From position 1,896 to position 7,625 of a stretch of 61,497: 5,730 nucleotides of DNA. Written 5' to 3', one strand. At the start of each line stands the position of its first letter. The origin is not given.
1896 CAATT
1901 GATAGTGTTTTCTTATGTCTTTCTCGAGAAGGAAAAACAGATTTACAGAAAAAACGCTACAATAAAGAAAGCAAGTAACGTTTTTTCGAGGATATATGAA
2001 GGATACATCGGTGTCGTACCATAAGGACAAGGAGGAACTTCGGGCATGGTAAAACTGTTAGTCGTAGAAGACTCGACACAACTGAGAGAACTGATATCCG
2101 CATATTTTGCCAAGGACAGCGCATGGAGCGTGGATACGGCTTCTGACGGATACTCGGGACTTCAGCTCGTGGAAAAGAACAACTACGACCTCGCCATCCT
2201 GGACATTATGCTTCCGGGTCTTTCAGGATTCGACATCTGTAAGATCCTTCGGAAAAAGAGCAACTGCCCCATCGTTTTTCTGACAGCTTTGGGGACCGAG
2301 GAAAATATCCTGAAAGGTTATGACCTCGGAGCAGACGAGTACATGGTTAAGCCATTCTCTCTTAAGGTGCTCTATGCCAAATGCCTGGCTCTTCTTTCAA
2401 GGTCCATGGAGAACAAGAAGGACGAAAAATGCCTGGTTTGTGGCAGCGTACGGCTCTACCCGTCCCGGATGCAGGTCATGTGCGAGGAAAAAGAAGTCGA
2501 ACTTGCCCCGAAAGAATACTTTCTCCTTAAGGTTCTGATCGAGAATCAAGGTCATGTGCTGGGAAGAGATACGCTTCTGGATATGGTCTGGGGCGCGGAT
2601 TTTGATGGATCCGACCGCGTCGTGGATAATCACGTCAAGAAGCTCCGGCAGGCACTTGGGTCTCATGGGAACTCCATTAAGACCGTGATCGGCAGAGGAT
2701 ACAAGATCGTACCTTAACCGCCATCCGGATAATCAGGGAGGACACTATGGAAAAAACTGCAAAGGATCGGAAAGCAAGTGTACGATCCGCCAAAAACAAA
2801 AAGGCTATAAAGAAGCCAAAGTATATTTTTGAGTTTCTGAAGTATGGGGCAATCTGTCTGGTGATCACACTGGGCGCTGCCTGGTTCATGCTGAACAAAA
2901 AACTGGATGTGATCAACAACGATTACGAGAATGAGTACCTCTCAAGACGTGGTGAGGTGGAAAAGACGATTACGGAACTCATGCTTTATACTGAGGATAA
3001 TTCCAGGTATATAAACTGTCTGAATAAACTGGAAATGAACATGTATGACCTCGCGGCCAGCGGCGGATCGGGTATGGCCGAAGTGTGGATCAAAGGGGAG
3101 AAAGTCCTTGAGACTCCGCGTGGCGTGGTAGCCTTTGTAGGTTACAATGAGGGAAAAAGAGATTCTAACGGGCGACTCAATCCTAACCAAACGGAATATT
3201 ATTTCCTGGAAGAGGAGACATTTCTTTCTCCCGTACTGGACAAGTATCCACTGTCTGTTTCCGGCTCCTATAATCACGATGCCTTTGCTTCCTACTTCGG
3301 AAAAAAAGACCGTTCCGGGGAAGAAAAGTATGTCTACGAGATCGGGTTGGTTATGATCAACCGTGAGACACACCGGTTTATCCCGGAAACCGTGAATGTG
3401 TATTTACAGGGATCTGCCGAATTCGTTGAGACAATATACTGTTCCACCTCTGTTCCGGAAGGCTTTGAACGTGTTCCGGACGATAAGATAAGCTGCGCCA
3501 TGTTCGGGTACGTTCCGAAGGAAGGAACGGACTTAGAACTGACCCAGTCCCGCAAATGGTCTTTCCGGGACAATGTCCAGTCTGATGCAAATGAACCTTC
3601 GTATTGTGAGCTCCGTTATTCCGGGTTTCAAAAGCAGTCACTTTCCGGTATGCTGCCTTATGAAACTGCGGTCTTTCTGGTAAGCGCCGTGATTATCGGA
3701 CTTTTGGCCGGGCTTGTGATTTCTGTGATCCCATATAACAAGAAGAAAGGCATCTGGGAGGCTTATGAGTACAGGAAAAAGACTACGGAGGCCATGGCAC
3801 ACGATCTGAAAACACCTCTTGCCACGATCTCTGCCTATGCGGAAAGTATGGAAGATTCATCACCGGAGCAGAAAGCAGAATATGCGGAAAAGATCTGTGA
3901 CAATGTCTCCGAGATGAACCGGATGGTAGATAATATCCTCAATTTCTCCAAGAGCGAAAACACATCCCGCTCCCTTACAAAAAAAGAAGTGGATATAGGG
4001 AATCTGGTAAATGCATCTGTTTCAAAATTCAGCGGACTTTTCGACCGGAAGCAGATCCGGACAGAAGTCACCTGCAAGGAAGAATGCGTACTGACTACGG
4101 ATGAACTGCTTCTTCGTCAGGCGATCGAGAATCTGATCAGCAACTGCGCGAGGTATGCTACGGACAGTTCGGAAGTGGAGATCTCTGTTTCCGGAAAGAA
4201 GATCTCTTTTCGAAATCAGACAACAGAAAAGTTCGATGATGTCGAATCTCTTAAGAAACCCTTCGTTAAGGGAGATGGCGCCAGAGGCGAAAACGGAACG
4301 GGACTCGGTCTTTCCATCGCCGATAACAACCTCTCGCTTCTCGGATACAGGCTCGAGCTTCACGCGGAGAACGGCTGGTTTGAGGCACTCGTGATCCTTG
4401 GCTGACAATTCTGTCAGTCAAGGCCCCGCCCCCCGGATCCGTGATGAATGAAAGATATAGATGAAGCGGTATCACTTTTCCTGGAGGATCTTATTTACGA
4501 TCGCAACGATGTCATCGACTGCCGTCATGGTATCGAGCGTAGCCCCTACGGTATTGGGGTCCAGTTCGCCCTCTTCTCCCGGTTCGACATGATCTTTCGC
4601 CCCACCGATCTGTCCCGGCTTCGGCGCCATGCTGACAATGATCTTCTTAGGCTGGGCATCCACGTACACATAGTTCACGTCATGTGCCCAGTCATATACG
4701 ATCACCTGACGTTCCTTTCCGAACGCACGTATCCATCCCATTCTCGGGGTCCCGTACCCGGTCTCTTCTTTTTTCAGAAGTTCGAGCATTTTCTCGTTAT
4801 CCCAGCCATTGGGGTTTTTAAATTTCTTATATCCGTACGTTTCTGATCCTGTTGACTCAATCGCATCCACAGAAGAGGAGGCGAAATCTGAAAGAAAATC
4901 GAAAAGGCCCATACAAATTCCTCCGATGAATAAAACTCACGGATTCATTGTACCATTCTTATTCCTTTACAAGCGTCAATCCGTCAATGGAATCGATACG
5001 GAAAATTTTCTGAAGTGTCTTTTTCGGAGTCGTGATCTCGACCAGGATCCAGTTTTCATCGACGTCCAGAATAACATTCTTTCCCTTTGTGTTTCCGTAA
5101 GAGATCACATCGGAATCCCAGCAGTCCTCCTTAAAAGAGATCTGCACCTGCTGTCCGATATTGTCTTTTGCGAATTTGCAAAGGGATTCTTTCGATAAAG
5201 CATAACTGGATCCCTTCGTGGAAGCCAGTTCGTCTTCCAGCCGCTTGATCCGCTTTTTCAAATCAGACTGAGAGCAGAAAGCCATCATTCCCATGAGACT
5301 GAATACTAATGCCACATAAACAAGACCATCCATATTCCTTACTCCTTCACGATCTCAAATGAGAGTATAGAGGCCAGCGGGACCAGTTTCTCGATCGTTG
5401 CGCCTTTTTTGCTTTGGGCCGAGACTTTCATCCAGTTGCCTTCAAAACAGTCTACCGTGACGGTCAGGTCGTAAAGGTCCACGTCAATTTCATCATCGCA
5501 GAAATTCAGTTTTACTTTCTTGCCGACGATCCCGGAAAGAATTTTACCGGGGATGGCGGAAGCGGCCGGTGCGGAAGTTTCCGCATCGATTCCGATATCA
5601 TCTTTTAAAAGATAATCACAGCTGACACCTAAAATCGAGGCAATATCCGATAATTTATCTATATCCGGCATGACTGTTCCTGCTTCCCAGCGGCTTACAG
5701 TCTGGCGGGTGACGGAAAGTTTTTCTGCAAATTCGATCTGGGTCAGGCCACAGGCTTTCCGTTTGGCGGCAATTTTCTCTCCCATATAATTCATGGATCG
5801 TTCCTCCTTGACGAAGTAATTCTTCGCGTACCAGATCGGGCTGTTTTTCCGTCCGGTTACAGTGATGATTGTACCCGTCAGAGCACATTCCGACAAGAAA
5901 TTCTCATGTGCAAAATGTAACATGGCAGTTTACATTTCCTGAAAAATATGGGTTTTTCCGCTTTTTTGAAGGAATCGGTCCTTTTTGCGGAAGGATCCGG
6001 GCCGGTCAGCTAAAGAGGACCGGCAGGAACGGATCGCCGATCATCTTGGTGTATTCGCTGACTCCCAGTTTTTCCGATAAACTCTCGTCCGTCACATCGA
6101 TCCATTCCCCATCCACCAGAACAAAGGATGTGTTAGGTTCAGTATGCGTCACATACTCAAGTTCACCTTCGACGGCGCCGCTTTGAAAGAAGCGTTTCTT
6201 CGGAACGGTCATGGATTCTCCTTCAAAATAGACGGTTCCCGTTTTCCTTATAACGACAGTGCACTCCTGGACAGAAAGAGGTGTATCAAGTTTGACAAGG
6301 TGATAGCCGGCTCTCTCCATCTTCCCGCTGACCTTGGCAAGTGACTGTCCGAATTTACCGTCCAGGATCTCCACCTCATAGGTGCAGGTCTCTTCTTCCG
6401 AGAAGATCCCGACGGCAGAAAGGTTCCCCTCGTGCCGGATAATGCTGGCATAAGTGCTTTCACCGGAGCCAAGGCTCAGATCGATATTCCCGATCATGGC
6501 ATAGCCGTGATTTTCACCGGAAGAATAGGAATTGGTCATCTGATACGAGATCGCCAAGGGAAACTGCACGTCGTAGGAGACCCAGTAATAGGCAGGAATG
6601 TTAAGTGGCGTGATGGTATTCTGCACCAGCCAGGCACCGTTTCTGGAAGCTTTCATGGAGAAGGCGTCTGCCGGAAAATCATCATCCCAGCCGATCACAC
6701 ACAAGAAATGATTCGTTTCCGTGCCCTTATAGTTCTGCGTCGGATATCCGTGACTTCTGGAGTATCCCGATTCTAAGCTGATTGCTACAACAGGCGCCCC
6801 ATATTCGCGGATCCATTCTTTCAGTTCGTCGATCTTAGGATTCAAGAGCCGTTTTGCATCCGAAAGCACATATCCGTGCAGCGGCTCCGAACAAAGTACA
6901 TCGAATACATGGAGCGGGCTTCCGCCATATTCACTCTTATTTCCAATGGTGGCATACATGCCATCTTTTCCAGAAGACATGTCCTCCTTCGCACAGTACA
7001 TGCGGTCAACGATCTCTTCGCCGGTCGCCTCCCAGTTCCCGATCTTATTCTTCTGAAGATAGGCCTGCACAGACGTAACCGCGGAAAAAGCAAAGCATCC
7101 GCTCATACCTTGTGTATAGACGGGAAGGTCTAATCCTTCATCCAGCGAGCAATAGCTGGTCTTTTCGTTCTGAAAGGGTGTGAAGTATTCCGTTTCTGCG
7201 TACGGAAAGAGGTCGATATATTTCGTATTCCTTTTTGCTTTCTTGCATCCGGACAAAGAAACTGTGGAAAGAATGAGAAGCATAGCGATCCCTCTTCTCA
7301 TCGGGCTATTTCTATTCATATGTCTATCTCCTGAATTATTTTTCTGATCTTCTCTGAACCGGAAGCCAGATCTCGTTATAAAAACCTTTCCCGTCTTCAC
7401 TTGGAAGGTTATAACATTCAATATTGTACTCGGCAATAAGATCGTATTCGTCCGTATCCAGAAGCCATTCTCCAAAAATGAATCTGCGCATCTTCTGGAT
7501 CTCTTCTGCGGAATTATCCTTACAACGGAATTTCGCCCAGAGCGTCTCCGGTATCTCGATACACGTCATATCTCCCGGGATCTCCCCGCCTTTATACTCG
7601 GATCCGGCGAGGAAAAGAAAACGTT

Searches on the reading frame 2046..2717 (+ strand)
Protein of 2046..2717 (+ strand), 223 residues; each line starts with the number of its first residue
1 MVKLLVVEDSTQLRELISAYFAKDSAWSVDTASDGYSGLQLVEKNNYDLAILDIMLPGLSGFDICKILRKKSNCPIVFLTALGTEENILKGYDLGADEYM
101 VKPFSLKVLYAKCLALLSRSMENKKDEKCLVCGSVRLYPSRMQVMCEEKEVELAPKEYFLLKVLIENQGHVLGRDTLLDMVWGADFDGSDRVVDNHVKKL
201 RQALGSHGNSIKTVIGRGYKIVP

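Call 72: search_protein_families(library=pfam, max_evalue=0.00001, proteins=[window:2046-2717:+])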
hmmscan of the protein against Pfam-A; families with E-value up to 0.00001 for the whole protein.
window:2046-2717:+ (223 aa): 2 families
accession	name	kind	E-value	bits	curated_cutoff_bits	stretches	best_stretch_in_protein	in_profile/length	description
PF00072.30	Response_reg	-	9.4e-26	90.6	30.2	1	5-111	2-108/111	Response regulator receiver domain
PF00486.34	Trans_reg_C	-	2.8e-23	82.2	26.2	1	149-220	2-76/77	Transcriptional regulatory protein, C terminal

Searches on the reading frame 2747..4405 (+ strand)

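Call 72: search_protein_families(library=pfam, max_evalue=0.00001, proteins=[window:2747-4405:+])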
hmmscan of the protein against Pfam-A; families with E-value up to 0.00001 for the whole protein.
window:2747-4405:+ (552 aa): 2 families
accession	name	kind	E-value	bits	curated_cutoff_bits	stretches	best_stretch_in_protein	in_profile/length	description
PF00512.31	HisKA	-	1.3e-15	57.6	26.9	1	345-405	4-65/66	His Kinase A (phospho-acceptor) domain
PF02518.31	HATPase_c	-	2.1e-09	38.2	26.4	1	452-539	2-94/111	Histidine kinase-, DNA gyrase B-, and HSP90-like ATPase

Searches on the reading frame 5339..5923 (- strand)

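Call 72: search_protein_families(library=pfam, max_evalue=0.00001, proteins=[window:5339-5923:-])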
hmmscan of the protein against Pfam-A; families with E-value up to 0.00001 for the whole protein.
window:5339-5923:- (194 aa): 3 families
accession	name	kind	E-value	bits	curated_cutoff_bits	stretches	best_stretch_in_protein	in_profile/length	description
PF01381.28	HTH_3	-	1.9e-17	63.4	23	1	51-105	1-55/55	Helix-turn-helix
PF13560.12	HTH_31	-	1.5e-08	35.3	27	1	48-101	3-57/64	Helix-turn-helix domain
PF12844.13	HTH_19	-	3.3e-07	30.5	30.2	1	48-107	1-60/64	Helix-turn-helix domain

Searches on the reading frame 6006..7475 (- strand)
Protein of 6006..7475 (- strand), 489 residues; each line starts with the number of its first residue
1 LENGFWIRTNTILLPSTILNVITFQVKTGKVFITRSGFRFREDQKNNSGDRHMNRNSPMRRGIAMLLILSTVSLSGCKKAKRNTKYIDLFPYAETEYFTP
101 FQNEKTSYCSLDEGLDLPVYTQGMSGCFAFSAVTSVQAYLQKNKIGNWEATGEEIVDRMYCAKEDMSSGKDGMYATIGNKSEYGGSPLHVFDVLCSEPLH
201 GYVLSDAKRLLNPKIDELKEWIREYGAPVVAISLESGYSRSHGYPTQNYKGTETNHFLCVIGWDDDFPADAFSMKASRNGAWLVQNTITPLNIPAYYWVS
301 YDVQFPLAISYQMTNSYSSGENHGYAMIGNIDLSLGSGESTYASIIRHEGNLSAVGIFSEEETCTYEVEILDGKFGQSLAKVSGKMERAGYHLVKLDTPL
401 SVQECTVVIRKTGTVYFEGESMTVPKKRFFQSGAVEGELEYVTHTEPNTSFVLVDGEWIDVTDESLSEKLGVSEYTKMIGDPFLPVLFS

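Call 72: search_protein_families(library=pfam, max_evalue=0.00001, proteins=[window:6006-7475:-])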
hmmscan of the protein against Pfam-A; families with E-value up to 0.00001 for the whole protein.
window:6006-7475:- (489 aa): 1 family
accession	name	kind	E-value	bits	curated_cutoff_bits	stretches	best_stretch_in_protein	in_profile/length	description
PF18560.7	Lectin_like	-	1.5e-07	32.1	27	1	348-464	30-145/156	Lectin like domain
